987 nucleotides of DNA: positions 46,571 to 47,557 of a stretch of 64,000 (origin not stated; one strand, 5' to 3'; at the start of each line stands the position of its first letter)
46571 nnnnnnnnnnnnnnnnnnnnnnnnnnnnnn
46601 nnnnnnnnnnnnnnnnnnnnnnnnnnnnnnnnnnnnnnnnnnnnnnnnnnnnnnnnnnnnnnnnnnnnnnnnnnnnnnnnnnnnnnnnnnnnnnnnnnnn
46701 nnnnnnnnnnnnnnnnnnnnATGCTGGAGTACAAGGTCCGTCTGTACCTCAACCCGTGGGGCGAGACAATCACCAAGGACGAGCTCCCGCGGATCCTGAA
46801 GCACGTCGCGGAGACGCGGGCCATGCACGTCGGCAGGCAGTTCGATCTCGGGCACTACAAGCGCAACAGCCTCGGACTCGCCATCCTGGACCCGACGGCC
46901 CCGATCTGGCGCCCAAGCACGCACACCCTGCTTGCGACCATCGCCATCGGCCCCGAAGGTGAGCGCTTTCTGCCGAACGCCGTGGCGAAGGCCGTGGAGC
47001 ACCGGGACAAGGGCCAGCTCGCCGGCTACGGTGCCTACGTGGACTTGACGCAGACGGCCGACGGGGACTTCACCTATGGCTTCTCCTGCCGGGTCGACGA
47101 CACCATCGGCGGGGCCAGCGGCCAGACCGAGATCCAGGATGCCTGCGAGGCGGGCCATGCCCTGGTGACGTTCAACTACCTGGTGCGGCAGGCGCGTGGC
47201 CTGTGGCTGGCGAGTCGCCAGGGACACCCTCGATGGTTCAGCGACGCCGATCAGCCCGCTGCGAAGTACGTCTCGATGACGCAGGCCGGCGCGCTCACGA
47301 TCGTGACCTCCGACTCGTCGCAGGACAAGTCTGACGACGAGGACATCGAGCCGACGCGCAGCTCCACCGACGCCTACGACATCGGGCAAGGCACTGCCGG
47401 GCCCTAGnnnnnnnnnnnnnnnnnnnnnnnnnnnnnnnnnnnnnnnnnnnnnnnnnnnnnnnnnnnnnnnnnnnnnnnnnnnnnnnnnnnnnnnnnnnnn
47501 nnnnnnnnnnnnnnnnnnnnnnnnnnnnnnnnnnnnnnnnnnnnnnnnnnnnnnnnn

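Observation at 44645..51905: Island of unrecognised genes inserted immediately downstream of ssrA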

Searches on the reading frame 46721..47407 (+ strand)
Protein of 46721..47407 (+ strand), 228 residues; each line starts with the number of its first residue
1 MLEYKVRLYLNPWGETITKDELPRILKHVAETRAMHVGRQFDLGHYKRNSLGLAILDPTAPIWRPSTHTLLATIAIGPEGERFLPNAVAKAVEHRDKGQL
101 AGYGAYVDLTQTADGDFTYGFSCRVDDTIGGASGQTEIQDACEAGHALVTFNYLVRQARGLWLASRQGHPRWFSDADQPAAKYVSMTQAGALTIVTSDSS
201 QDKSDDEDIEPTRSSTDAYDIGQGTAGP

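Call 7: search_protein_families(library=pfam, max_evalue=0.1, proteins=[window:46721-47407:+])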
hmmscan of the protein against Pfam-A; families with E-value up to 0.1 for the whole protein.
window:46721-47407:+ (228 aa): 0 families

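Call 8: search_protein_families(library=ncbifam, max_evalue=0.1, proteins=[window:46721-47407:+])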
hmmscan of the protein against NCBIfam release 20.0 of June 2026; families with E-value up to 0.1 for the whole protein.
window:46721-47407:+ (228 aa): 0 families

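Call 15: find_encoding_contigs(protein=window:46721-47407:+, flank=10000, max_places=6)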
Protein window:46721-47407:+ (228 aa): 1 contig read that carries it; 1 place shown.
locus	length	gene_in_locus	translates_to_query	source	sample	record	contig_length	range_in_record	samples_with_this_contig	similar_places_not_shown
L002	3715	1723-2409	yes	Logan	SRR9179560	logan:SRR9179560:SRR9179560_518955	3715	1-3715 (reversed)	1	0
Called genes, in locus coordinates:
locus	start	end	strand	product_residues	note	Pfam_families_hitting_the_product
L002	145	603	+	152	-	-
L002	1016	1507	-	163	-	-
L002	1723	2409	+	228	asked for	-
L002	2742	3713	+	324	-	?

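Call 21: search_protein_families(library=phrogs, max_evalue=0.01, proteins=[window:46721-47407:+])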
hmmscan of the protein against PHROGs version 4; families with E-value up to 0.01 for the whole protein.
window:46721-47407:+ (228 aa): 0 families

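Call 22: search_protein_families(library=padloc, max_evalue=0.01, proteins=[window:46721-47407:+])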
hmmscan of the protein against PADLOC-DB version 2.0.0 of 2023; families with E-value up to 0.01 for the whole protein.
window:46721-47407:+ (228 aa): 0 families

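Call 23: find_homologous_proteins(query=window:46721-47407:+)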
Query window:46721-47407:+ (228 aa): 39 proteins with E <= 0.001 among 441 candidates.
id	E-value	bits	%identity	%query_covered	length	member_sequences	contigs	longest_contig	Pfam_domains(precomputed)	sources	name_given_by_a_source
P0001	1.4e-151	520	100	100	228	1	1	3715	-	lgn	-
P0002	1.9e-82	294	68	82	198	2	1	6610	-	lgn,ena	-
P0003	2.3e-80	287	68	84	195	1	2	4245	-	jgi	jgi:hypothetical protein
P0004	1.4e-78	282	61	91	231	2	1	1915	-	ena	-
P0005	2.4e-74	268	62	87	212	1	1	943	-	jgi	jgi:hypothetical protein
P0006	2.5e-74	268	62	82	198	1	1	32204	-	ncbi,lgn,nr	ncbi:hypothetical protein HY857_00495 [Candidatus Saccharibacteria bacterium]|nr:hypothetical protei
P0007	6.4e-74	266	62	82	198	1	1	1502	-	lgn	-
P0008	3.8e-73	264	64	82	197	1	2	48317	-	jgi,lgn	jgi:hypothetical protein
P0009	2.5e-72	261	60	84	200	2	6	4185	-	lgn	-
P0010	3.7e-71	257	60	82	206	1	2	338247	-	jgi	jgi:hypothetical protein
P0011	5.4e-71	257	58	92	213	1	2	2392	-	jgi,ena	-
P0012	4.5e-70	254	59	82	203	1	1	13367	-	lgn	-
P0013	1.0e-69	253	60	82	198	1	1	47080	-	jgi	jgi:hypothetical protein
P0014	6.5e-69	250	59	82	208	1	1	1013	-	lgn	-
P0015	2.1e-68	248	61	81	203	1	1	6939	-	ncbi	-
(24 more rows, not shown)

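Call 24: find_encoding_contigs(protein=P0010, flank=10000, max_places=2)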
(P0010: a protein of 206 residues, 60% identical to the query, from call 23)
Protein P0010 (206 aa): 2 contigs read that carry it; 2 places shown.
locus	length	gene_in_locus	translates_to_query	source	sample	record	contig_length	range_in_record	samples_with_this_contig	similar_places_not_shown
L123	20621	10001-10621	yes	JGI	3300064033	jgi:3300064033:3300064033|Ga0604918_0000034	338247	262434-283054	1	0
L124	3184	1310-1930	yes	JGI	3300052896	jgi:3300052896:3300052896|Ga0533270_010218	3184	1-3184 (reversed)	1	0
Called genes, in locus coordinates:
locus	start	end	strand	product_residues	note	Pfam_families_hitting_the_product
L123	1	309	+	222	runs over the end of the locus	PF18912:DZR_2 (weak), PF00156:Pribosyltran, PF14681:UPRTase (weak)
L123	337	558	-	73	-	-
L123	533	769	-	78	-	-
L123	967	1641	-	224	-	-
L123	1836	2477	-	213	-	-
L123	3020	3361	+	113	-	-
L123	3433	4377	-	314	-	PF13428:TPR_14 (faint), PF14559:TPR_19 (faint)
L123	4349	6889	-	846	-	PF00133:tRNA-synt_1, PF09334:tRNA-synt_1g (weak), PF13603:tRNA-synt_1_2 (weak), PF08264:Anticodon_1, PF10458:Val_tRNA-synt_C (weak)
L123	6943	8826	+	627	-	PF13205:Big_5, PF13529:Peptidase_C39_2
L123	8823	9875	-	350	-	PF02543:Carbam_trans_N (faint), PF00814:TsaD, PF22521:HypF_C_2 (weak)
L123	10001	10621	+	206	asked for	-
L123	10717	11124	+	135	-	PF03118:RNA_pol_A_CTD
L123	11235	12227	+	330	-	PF02388:FemAB (weak), PF13480:Acetyltransf_6, PF02388:FemAB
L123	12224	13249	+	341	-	PF02388:FemAB, PF13480:Acetyltransf_6, PF02388:FemAB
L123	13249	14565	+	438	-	PF08245:Mur_ligase_M, PF02875:Mur_ligase_C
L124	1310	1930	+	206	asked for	-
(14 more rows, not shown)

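Call 25: find_encoding_contigs(protein=P0008, flank=10000, max_places=2)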
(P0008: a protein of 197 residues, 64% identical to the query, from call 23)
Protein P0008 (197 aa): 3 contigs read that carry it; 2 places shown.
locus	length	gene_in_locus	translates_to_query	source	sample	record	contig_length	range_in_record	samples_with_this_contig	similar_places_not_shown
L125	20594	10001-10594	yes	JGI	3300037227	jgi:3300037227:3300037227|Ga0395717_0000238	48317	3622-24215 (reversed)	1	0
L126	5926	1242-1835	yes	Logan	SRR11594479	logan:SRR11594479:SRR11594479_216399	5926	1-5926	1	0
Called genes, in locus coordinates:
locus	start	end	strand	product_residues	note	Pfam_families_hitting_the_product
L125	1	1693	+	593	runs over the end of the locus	PF00664:ABC_membrane, PF02463:SMC_N, PF00005:ABC_tran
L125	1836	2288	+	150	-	-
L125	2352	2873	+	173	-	-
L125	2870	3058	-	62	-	-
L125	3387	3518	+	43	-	-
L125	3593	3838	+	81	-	-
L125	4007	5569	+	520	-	-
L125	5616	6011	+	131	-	-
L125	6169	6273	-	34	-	-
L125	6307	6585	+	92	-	-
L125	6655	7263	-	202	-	PF06299:DUF1045 (weak)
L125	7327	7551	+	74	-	-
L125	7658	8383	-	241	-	-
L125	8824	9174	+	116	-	-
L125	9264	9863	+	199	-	PF00702:Hydrolase, PF13419:HAD_2, PF13242:Hydrolase_like (weak)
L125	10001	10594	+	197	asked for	-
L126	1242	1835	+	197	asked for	-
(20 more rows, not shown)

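Call 26: find_encoding_contigs(protein=P0006, flank=10000, max_places=2)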
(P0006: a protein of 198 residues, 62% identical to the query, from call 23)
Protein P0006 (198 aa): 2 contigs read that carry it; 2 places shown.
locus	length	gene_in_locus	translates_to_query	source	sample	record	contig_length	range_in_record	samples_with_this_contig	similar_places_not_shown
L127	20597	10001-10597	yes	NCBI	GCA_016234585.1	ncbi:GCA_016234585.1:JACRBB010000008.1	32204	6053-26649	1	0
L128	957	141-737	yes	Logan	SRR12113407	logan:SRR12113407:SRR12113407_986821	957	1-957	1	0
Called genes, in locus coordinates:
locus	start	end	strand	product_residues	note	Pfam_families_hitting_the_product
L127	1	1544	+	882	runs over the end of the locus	PF02739:5_3_exonuc_N, PF01367:5_3_exonuc, PF00476:DNA_pol_A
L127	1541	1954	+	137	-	PF00293:NUDIX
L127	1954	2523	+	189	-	PF00293:NUDIX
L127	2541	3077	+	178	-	PF00293:NUDIX (faint)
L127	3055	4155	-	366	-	PF00391:PEP-utilizers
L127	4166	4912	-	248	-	PF01326:PPDK_N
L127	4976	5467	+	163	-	PF00293:NUDIX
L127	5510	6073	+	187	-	-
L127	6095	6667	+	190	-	PF00702:Hydrolase, PF13419:HAD_2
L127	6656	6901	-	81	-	-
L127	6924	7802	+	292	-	PF01149:Fapy_DNA_glyco, PF06831:H2TH, PF06827:zf-FPG_IleRS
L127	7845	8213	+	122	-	PF05635:23S_rRNA_IVP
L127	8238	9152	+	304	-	PF06144:DNA_pol3_delta, PF21694:DNA_pol3_delta_C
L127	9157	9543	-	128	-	PF01649:Ribosomal_S20p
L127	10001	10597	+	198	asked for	-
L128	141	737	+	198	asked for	-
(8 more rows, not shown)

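Call 50: predict_structure(alignment_id=A1)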
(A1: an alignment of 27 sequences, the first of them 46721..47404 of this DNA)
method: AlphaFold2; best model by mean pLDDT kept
length: 228 residues; sequences in the alignment: 27
mean_pLDDT: 87.1   pTM: 0.78
mean pLDDT of the five models: 87.1, 85.3, 84.9, 84.6, 81.6
residues with pLDDT >= 90: 156; 70-90: 27; 50-70: 39; < 50: 6
segments of 3 or more residues with pLDDT < 50: 103-106
pLDDT, mean of each block of 10 residues (from residue 1): 97 95 98 98 98 98 95 98 95 83 53 71 92 93 96 98 93 92 93 82 59 59 60
secondary structure, 60 per line:
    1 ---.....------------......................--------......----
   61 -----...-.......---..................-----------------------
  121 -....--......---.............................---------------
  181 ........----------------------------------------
elements in order: E4-8 H21-42 E51-56 E70-76 H80-97 E122-125 E128-133 H137-165 H181-188

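Call 52: fold_search(model_id=the predicted structure, library=pdb)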
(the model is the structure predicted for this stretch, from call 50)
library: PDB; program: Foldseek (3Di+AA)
matches with E <= 10: 137; with E <= 0.001: 0
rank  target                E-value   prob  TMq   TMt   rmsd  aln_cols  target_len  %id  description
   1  2a2l_C                9.7e-03  0.99  0.32  0.46   5.6       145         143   19  Crystal structure of Klebsiella pneumoniae protein ORFY, Pfam DUF336 (released 2005-06-28)
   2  6bws_B                1.6e-02  0.99  0.37  0.56   4.6       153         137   13  Crystal structure of Efga from Methylobacterium extorquens (released 2019-01-16)
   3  2a2l_A                1.7e-02  0.98  0.34  0.49   5.2       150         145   17  Crystal structure of Klebsiella pneumoniae protein ORFY, Pfam DUF336 (released 2005-06-28)
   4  6bws_A                2.4e-02  0.97  0.34  0.50   4.7       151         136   14  Crystal structure of Efga from Methylobacterium extorquens (released 2019-01-16)
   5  4clc_D                1.3e-01  0.63  0.33  0.41  12.8       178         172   12  Crystal structure of Ybr137w protein (released 2014-11-19)
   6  7r3g_A                3.3e-01  0.18  0.27  0.26  10.4       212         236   13  PROSS optimitzed variant of RhlR (75 mutations) in complex with the synthetic antagonist mBTL (released 2022-12-14)
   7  4y15_C                4.4e-01  0.12  0.22  0.21  12.1       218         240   11  SdiA in complex with 3-oxo-C6-homoserine lactone (released 2015-04-08)
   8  4clc_B                6.0e-01  0.23  0.31  0.40  13.9       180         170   13  Crystal structure of Ybr137w protein (released 2014-11-19)
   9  6v7w_B                6.0e-01  0.08  0.20  0.20  16.7       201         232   16  Crystal structure of LasR-Aqs1 complex from Pseudomonas aeruginosa (released 2020-12-16)
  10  5m41                  7.6e-01  0.09  0.18  0.08  12.5       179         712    7  Crystal structure of nigritoxine (released 2017-12-06)
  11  4y15_B                9.6e-01  0.13  0.28  0.28  11.5       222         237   10  SdiA in complex with 3-oxo-C6-homoserine lactone (released 2015-04-08)
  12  4y17_C                1.2e+00  0.12  0.28  0.27  11.7       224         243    9  SdiA in complex with 3-oxo-C8-homoserine lactone (released 2015-04-08)
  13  7r3i_A                1.3e+00  0.08  0.26  0.26  10.6       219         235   12  PROSS optimitzed variant of RhlR (61 mutations) in complex with the synthetic antagonist mBTL (released 2022-12-14)
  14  4lfu                  1.7e+00  0.09  0.27  0.26  11.3       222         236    8  Crystal structure of Escherichia coli SdiA in the space group C2 (released 2014-03-19)
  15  8dq0_D                2.0e+00  0.08  0.26  0.25  10.0       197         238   11  Quorum-sensing receptor RhlR bound to PqsE (released 2022-12-07)
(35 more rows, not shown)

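Call 53: search_solved_structures(query=A1, max_evalue=1)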
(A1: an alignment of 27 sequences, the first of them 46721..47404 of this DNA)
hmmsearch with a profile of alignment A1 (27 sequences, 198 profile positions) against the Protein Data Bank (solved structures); distinct sequences matched with E-value up to 1: 2.
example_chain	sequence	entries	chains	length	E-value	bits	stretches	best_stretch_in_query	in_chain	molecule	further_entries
5zgn_A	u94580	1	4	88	0.82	12.3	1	16-63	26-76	KacA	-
6iqo_A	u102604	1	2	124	0.88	12.2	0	18-62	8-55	DNA-binding protein SSO0352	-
